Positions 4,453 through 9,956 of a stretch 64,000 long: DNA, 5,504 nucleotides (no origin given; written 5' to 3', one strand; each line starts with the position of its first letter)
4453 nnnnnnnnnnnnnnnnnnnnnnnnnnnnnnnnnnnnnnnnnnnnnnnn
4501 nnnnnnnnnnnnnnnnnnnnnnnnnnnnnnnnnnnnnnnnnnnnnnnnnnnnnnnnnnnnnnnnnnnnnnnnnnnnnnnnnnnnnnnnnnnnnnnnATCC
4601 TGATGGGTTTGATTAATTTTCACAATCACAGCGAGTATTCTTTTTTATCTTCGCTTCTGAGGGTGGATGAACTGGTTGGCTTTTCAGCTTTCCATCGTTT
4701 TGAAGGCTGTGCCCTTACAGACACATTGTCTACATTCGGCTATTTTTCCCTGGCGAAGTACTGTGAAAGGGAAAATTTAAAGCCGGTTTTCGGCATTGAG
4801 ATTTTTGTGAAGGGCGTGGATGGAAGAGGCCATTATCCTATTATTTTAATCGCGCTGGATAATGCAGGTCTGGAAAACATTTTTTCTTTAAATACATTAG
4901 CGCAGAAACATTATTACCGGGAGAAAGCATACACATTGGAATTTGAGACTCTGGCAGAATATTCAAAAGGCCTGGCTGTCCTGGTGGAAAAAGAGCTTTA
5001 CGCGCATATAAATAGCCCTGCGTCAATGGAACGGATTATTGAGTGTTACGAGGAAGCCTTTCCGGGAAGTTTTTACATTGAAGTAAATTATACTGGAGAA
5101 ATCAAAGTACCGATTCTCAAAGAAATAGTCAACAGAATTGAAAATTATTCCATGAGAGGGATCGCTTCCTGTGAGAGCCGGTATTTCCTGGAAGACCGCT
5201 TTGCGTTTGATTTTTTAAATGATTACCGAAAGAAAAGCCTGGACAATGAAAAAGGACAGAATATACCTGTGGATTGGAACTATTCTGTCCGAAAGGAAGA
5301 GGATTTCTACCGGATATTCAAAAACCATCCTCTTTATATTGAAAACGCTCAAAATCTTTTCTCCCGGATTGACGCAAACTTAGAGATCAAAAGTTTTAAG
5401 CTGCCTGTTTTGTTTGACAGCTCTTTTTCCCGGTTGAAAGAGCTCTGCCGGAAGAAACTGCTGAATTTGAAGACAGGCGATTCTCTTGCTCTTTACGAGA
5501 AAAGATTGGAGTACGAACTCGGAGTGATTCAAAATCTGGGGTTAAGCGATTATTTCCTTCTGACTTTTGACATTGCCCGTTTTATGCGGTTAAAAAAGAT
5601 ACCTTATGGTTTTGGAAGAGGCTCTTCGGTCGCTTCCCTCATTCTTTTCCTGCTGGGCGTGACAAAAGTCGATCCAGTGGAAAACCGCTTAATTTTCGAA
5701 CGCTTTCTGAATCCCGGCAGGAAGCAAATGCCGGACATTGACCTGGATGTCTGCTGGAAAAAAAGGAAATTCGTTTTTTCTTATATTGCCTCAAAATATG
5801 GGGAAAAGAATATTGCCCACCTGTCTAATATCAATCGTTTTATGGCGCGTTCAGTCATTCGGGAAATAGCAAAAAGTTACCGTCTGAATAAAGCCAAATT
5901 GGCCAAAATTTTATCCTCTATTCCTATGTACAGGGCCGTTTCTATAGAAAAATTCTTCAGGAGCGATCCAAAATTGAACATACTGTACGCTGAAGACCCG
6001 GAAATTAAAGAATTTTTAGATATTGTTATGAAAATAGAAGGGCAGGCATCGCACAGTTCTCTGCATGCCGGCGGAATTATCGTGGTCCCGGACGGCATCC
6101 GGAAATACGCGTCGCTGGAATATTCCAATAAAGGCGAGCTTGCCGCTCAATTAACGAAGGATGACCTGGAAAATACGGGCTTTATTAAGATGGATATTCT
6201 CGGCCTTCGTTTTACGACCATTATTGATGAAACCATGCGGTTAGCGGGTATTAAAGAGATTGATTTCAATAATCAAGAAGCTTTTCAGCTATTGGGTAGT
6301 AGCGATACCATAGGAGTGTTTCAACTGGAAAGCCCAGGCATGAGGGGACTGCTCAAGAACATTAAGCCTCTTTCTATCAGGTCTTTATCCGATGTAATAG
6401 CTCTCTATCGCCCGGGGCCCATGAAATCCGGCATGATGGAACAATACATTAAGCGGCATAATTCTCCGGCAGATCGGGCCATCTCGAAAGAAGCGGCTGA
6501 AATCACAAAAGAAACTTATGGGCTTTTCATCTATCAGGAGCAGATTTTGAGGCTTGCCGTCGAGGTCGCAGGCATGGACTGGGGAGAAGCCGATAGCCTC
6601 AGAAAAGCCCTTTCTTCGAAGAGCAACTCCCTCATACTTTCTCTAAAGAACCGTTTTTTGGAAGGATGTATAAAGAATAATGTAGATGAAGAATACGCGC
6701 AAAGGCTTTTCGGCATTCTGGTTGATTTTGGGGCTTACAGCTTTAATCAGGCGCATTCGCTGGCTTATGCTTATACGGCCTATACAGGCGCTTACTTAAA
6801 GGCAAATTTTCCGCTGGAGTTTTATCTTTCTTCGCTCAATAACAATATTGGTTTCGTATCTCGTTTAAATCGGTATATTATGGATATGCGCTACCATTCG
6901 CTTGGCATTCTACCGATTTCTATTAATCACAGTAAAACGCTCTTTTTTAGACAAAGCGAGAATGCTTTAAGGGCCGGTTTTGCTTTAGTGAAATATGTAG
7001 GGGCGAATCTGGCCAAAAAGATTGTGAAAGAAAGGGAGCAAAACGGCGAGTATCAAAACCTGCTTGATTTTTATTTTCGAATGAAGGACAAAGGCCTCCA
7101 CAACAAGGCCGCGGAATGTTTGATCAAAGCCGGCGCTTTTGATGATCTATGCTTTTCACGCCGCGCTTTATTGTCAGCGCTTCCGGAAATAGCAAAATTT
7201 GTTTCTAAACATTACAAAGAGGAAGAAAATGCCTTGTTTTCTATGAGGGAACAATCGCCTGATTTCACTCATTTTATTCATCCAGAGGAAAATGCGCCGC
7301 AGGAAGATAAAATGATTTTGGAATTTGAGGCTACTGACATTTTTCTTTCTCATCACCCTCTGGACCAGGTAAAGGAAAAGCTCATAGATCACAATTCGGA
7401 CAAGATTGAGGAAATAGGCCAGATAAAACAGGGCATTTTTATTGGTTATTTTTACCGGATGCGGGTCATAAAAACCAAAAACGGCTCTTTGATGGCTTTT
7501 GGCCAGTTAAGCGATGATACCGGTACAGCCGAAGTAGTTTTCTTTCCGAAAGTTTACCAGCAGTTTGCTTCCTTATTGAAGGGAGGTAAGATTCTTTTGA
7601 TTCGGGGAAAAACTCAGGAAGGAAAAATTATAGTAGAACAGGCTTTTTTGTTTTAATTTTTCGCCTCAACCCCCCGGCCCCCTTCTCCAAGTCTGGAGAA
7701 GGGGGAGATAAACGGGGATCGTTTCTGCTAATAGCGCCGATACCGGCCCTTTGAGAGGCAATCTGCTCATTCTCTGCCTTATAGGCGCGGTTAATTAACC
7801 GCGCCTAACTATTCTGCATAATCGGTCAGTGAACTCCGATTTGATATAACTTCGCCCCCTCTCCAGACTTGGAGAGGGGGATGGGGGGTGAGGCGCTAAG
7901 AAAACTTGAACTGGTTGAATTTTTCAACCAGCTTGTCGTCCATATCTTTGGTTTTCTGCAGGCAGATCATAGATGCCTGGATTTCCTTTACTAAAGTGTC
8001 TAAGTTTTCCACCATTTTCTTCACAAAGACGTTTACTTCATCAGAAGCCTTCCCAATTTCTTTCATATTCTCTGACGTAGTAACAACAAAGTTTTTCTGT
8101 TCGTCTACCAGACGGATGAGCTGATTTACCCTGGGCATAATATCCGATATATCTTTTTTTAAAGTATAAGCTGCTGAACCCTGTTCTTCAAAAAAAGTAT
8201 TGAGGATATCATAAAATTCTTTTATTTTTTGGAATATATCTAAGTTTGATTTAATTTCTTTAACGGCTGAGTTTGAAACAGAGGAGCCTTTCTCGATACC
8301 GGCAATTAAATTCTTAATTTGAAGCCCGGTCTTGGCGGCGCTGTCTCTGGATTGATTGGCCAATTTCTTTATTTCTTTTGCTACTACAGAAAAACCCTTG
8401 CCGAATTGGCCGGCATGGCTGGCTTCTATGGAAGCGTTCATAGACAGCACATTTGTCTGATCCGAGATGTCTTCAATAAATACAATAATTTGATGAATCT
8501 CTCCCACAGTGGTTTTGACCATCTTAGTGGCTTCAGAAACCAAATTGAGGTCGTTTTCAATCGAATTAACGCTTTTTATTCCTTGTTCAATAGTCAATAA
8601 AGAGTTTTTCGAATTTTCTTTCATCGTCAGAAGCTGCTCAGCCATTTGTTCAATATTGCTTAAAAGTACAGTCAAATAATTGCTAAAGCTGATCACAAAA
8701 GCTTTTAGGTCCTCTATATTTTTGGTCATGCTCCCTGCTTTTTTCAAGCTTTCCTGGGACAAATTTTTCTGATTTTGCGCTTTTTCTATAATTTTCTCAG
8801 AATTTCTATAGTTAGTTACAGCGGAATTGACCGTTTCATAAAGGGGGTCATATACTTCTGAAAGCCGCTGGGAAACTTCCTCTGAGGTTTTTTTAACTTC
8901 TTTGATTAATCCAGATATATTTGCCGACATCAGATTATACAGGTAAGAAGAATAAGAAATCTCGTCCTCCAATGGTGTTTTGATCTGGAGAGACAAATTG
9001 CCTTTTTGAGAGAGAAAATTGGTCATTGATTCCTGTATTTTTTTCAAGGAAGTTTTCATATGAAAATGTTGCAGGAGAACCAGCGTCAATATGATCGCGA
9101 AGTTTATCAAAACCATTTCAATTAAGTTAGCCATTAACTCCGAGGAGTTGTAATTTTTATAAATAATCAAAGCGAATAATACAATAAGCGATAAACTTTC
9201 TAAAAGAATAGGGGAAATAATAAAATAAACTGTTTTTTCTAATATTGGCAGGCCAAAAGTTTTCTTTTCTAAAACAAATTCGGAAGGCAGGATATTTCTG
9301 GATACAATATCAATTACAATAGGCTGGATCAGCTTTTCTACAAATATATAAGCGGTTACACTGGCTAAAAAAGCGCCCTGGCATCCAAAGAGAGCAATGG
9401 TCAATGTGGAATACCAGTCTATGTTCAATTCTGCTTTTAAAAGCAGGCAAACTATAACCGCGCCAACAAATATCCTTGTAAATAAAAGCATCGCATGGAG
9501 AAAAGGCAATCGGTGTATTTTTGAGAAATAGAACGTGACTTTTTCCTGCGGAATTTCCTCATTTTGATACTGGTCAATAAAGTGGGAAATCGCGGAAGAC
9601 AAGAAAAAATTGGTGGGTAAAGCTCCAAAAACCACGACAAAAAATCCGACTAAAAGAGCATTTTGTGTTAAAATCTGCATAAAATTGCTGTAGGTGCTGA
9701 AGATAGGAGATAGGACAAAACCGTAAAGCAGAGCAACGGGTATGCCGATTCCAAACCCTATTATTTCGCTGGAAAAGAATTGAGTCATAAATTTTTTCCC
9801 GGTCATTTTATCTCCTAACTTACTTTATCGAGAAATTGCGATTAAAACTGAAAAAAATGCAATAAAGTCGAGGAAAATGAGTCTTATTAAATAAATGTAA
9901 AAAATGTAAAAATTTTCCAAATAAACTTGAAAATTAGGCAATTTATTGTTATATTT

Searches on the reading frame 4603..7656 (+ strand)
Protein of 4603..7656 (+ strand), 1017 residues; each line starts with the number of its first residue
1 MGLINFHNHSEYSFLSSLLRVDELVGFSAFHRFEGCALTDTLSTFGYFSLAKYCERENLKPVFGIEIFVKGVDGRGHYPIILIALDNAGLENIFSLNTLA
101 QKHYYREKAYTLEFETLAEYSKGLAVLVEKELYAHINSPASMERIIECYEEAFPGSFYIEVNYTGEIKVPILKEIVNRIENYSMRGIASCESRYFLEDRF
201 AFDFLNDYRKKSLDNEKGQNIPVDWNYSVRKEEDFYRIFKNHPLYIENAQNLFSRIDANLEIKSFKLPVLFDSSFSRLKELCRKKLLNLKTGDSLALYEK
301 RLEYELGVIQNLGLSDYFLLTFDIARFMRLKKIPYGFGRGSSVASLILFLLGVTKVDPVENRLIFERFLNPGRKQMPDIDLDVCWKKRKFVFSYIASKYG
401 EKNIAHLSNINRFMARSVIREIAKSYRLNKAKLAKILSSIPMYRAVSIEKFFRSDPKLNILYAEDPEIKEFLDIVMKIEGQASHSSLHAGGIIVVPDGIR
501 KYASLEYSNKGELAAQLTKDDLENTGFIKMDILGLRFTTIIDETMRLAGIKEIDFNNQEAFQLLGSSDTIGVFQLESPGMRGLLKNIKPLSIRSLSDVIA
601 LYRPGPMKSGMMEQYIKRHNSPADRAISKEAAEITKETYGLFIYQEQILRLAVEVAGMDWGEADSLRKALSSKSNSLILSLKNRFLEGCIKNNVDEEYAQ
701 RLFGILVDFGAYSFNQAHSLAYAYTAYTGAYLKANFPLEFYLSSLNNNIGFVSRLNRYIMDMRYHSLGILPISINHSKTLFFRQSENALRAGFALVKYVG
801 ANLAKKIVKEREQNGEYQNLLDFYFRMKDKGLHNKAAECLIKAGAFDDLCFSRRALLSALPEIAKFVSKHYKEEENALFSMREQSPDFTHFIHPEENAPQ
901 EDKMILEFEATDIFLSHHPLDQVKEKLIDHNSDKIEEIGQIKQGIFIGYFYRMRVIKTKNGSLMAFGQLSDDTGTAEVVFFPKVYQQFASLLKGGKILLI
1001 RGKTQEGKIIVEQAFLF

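Call 42: search_protein_families(library=pfam, proteins=[window:4603-7656:+], max_evalue=0.0001)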
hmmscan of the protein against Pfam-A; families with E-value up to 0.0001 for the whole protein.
window:4603-7656:+ (1017 aa): 5 families
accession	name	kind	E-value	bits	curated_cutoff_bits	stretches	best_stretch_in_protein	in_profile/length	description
PF07733.18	DNA_pol3_alpha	-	2e-69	234.5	23.9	1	277-534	2-260/260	Bacterial DNA polymerase III alpha NTPase domain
PF17657.6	DNA_pol3_finger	-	5.1e-42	143.5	22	1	547-693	19-166/166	Bacterial DNA polymerase III alpha subunit finger domain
PF14579.12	HHH_6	-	1.7e-20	73.4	25.6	1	768-856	3-90/90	Helix-hairpin-helix motif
PF02811.25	PHP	-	1.9e-20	74.3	26.4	1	6-162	2-162/164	PHP domain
PF01336.31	tRNA_anti-codon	-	6.3e-09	36.1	27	1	954-1006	6-59/75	OB-fold nucleic acid binding domain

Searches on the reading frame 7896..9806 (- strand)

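Call 42: search_protein_families(library=pfam, proteins=[window:7896-9806:-], max_evalue=0.0001)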
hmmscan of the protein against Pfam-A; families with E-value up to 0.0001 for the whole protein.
window:7896-9806:- (636 aa): 1 family
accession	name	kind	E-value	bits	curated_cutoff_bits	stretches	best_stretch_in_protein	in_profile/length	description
PF00015.26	MCPsignal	-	7.2e-26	91.5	34.6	1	421-528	19-126/172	Methyl-accepting chemotaxis protein (MCP) signalling domain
